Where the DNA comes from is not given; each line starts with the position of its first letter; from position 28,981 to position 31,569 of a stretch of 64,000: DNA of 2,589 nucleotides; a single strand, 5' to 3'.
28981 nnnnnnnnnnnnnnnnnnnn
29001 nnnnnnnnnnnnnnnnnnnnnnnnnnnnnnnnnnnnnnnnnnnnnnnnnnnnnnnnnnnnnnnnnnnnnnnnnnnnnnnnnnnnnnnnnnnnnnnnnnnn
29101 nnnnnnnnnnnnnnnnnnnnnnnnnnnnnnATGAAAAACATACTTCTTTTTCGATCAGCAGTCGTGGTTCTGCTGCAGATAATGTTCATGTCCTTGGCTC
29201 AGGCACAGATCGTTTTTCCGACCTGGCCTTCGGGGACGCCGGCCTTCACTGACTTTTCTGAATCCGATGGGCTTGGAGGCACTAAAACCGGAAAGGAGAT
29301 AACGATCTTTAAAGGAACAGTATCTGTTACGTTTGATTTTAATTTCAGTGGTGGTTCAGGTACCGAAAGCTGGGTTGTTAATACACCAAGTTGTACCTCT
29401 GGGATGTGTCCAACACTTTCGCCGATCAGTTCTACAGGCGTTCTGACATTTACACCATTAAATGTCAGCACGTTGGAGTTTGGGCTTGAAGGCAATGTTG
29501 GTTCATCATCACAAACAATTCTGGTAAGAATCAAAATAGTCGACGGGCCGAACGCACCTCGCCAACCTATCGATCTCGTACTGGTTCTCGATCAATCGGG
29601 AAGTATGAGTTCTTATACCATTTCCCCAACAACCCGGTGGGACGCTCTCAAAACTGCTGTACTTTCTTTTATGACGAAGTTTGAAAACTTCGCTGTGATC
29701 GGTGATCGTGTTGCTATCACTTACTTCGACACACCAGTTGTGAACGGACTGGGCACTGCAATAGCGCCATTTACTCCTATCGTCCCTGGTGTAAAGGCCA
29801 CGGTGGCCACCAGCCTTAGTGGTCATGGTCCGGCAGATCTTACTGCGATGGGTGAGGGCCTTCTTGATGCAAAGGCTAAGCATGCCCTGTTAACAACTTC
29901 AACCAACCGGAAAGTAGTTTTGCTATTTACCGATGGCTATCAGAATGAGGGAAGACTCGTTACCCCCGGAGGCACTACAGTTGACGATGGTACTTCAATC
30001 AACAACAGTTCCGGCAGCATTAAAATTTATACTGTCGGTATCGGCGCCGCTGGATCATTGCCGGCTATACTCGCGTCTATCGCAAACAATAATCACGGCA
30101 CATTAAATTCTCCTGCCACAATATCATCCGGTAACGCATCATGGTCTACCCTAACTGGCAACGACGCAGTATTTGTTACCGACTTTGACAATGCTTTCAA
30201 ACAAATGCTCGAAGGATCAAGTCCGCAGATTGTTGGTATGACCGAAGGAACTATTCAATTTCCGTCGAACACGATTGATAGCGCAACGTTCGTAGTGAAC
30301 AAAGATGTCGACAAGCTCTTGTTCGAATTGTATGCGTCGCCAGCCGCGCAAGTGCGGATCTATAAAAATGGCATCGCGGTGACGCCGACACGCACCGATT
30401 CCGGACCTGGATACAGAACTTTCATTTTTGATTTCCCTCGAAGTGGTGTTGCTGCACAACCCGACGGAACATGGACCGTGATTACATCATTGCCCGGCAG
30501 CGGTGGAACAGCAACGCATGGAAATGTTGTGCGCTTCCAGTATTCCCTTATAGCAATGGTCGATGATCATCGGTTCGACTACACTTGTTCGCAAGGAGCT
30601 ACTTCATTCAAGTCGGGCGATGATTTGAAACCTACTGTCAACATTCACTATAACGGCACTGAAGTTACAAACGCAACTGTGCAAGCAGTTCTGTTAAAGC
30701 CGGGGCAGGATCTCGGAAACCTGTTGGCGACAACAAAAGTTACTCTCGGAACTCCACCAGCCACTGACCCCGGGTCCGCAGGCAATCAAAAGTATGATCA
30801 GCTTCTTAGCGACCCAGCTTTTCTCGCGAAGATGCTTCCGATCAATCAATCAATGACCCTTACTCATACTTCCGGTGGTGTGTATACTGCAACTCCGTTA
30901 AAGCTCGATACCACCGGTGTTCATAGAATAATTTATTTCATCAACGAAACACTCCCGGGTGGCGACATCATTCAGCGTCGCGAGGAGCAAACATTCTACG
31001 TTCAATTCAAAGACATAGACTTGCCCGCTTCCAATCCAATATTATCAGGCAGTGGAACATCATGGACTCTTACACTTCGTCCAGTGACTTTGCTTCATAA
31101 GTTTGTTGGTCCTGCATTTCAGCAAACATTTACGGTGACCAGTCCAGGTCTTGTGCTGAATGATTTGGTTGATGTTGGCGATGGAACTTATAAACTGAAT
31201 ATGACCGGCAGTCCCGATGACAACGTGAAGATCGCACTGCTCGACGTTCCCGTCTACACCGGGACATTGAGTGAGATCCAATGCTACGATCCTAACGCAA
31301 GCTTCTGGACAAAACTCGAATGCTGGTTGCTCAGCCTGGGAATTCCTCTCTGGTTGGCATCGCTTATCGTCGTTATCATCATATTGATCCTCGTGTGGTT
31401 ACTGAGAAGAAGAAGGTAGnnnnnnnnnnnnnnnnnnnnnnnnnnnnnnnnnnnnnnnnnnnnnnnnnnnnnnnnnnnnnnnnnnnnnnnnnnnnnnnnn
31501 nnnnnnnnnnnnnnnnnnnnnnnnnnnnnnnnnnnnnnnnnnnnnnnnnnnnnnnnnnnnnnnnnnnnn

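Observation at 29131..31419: Exported, membrane-anchored vWA/MIDAS protein embedded in the injection-system operon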

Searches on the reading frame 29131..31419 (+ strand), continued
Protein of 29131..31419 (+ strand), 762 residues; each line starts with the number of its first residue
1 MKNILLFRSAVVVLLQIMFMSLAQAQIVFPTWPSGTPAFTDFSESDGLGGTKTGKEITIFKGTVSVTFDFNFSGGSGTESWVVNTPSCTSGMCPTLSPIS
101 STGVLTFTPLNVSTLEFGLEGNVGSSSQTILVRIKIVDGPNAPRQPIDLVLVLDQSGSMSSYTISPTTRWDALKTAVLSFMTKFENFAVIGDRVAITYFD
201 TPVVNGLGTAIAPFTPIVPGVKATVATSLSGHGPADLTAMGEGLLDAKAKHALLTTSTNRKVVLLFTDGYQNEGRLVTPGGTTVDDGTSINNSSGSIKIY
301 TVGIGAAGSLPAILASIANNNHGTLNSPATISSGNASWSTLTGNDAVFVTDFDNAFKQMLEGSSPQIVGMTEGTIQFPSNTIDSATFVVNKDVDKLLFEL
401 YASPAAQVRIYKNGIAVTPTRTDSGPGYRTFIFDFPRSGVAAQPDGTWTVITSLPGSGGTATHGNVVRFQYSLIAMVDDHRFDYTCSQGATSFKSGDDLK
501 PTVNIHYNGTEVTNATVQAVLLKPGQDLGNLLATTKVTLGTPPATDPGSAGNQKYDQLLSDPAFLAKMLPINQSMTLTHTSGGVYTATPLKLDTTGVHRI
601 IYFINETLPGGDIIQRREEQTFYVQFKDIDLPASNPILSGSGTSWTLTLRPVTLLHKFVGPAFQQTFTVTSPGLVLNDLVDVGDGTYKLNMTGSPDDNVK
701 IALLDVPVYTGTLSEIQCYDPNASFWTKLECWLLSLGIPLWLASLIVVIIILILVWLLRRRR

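Call 80: search_solved_structures(query=A3, max_evalue=0.01)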
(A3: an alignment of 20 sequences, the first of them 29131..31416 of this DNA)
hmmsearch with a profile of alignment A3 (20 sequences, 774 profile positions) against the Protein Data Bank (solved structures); distinct sequences matched with E-value up to 0.01: 10.
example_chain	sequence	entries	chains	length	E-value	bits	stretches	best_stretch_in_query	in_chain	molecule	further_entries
7b7p_A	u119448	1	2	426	9.2e-14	53.6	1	105-271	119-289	Type IV pilus biogenesis protein PilB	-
7ba2_A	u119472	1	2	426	6.1e-12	47.6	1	105-270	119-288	Type IV pilus biogenesis protein PilB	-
6pyo_A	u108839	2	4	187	2.3e-09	39.1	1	148-272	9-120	cDNA FLJ56608, highly similar to Homo sapiens chloride channel, calcium activated, family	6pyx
4rck_A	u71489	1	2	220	1e-08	36.9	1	146-313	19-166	Hypothetical membrane spanning protein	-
9qh6_G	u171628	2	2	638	6.9e-05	24.2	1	191-271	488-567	von Willebrand factor, type A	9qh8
6to1_A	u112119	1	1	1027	0.00014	23.2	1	131-272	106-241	Minor fimbrium subunit Mfa5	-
6tnj_A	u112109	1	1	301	0.0002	22.7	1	142-273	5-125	Minor fimbrium subunit Mfa5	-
8rc4_f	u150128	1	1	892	0.00029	22.2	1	148-253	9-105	Integrator complex subunit 6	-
8rbx_f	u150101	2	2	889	0.00032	22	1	148-253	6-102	Integrator complex subunit 6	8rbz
7cun_F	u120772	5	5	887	0.00034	21.9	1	149-253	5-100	Integrator complex subunit 6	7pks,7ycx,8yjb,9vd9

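Call 81: search_protein_families(library=pfam, proteins=[L070:180-2507:+, L070:2507-5617:+, L070:14524-16422:+, L070:20282-21139:+, L070:5621-7126:-, L070:7065-8444:-, L070:18507-20261:-, L080:1501-3117:+, L080:7712-9439:+], max_evalue=0.001)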
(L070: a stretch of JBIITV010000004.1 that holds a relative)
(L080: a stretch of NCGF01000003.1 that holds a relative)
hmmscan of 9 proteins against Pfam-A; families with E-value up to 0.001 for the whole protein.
L070:180-2507:+ (775 aa): 1 family
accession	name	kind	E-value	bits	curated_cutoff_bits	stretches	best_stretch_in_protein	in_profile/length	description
PF04865.19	Baseplate_J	-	8.1e-06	25.7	21.1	1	478-655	75-238/255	Baseplate J-like protein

L070:2507-5617:+ (1036 aa): 2 families
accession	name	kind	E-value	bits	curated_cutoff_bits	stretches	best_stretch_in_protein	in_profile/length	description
PF09684.15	Tail_P2_I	-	1.4e-11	44.9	20.6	1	592-677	3-86/139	Phage tail protein (Tail_P2_I)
PF02449.21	Glyco_hydro_42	-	1.1e-05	25.4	21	0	812-862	151-208/376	Beta-galactosidase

L070:14524-16422:+ (632 aa): 0 families

L070:20282-21139:+ (285 aa): 0 families

L070:5621-7126:- (501 aa): 0 families

L070:7065-8444:- (459 aa): 0 families

L070:18507-20261:- (584 aa): 0 families

L080:1501-3117:+ (538 aa): 1 family
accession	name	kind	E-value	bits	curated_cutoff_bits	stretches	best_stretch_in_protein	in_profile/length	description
PF04865.19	Baseplate_J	-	1.4e-09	38.1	21.1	1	279-453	75-251/255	Baseplate J-like protein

L080:7712-9439:+ (575 aa): 1 family
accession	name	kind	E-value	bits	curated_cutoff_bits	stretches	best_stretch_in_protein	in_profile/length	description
PF20129.4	DUF6519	-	1.2e-13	50.9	22.4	1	8-183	9-176/593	Family of unknown function (DUF6519)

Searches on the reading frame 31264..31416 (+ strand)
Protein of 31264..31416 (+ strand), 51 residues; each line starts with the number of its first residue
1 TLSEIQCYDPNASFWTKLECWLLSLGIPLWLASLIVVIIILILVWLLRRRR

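Call 8: search_protein_families(library=ncbifam, proteins=[window:31264-31416:+], max_evalue=1)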
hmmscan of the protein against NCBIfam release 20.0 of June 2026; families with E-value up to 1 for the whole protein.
seq(51 aa): 1 family
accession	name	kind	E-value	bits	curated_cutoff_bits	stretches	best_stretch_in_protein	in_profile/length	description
TIGR01478.1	STEVOR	paralog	0.19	10.9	166.65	1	24-51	268-295/308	STEVOR family variant surface protein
